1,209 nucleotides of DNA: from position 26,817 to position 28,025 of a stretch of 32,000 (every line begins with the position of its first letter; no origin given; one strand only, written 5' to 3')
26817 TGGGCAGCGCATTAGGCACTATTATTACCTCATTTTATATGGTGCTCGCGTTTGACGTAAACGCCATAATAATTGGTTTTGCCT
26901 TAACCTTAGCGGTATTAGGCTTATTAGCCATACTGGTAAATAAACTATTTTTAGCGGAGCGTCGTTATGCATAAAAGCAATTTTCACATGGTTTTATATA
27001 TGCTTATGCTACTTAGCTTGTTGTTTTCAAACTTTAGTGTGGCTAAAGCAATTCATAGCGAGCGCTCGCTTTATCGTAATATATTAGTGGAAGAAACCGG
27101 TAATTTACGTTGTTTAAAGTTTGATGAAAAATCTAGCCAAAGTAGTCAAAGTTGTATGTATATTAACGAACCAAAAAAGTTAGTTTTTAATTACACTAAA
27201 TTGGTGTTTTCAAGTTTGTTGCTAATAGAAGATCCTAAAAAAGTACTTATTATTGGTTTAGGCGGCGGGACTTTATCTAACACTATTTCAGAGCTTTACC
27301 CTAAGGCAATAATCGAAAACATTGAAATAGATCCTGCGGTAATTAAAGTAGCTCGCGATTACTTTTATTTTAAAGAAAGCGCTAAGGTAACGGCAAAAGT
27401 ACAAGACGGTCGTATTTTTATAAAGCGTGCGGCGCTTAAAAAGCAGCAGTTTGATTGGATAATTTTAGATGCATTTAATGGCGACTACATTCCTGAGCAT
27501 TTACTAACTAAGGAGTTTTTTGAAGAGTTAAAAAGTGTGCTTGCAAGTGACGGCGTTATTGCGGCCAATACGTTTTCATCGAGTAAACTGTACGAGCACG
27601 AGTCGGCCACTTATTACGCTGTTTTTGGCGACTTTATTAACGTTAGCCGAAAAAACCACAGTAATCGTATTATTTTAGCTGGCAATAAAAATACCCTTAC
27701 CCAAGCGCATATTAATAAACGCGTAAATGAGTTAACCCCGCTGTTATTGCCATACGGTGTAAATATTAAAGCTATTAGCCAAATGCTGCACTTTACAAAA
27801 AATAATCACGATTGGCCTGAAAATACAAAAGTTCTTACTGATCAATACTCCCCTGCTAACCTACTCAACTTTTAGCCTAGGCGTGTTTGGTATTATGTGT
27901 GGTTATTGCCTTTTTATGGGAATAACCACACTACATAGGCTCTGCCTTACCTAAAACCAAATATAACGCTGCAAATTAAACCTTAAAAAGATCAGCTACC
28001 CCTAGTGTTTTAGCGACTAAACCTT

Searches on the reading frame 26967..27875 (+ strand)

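Call 92: search_protein_families(library=pfam, proteins=[window:26967-27875:+], max_evalue=0.00001)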
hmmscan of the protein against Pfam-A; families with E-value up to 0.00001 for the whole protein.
window:26967-27875:+ (302 aa): 2 families
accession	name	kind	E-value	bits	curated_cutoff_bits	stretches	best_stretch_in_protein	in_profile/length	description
PF01564.23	Spermine_synth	-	4.7e-15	56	22.9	1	82-216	11-144/186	Spermine/spermidine synthase domain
PF13847.12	Methyltransf_31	-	3.1e-07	30.6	27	1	91-209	5-119/145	Methyltransferase domain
